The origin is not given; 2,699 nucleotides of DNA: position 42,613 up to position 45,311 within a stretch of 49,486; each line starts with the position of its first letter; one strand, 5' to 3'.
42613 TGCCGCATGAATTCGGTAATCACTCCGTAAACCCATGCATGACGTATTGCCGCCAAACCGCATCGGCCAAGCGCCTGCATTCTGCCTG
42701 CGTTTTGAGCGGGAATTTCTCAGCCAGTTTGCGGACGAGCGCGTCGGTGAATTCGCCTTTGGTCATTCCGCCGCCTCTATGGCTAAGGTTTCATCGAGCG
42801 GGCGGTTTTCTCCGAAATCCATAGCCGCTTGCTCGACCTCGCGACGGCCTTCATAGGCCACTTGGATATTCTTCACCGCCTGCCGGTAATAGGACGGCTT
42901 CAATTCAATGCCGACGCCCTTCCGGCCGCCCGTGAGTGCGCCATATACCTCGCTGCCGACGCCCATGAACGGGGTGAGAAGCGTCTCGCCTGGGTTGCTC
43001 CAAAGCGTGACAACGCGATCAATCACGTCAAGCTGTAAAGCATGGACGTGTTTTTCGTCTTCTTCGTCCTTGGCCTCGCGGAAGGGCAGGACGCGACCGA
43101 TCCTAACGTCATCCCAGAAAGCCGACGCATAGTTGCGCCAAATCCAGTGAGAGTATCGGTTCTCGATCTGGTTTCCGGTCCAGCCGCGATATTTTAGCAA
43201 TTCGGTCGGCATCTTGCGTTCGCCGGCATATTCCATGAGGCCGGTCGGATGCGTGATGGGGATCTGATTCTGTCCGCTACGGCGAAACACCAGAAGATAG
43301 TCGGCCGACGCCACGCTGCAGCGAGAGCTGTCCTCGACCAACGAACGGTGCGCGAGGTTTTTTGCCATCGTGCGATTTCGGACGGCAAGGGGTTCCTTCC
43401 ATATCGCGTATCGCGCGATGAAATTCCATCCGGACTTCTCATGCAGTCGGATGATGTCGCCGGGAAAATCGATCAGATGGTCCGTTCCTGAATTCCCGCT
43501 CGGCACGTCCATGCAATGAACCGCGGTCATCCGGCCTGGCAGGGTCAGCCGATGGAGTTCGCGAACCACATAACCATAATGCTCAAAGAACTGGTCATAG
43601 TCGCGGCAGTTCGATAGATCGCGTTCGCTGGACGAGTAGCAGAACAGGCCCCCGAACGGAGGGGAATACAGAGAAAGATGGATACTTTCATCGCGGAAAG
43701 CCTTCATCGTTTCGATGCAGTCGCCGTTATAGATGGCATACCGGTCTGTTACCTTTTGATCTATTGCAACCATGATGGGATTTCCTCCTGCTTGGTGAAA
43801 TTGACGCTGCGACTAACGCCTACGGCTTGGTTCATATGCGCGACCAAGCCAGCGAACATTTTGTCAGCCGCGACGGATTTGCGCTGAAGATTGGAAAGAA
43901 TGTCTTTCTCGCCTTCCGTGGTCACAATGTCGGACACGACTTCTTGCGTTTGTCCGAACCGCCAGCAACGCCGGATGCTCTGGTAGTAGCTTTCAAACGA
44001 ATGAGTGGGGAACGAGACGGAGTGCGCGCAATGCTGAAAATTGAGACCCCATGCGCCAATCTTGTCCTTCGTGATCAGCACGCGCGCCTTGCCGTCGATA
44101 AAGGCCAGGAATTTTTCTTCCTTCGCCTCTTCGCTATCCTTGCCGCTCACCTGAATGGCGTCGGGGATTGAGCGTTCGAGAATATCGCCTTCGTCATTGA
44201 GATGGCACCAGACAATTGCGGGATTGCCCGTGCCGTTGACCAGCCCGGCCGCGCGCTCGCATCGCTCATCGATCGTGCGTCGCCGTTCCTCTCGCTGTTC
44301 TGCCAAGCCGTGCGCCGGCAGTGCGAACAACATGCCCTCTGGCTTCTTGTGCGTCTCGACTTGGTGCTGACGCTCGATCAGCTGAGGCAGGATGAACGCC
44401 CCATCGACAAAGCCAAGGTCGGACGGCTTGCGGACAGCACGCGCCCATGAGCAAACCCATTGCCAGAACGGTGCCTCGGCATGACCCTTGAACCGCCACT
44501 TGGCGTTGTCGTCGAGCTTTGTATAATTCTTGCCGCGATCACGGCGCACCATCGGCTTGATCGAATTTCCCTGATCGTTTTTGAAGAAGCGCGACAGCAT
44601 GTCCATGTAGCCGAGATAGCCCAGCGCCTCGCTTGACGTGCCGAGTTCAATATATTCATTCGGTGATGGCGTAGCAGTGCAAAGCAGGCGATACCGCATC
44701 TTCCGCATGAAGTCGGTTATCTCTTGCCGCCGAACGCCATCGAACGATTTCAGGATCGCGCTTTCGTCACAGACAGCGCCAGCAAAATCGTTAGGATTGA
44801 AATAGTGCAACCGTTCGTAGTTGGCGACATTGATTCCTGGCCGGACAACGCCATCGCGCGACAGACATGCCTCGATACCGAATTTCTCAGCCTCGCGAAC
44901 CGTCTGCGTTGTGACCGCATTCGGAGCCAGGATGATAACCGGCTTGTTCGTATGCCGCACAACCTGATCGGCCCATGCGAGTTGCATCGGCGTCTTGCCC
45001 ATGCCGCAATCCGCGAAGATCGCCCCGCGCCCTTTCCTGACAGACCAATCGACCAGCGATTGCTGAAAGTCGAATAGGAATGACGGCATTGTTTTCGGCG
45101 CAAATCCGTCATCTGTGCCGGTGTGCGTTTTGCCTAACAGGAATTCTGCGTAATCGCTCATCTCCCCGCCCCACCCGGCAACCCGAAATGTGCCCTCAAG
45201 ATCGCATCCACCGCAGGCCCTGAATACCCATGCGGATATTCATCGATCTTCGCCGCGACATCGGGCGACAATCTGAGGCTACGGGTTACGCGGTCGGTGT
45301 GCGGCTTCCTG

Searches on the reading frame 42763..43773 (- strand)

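Call 72: search_protein_families(library=pfam, proteins=[window:42763-43773:-], max_evalue=0.001)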
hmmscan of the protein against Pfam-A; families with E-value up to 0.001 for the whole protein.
window:42763-43773:- (336 aa): 1 family
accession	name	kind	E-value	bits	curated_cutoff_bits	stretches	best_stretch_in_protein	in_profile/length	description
PF01555.25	N6_N4_Mtase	-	4.3e-14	53.4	26.7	1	31-301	1-221/221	DNA methylase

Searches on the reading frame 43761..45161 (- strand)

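Call 72: search_protein_families(library=pfam, proteins=[window:43761-45161:-], max_evalue=0.001)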
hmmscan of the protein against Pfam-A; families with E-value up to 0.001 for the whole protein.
window:43761-45161:- (466 aa): 2 families
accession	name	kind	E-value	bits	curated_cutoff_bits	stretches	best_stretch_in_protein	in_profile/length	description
PF00271.37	Helicase_C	-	0.00011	22.8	23.5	1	310-403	13-110/110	Helicase conserved C-terminal domain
PF00176.29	SNF2-rel_dom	-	0.00094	18.8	24.9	0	126-173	126-171/290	SNF2-related domain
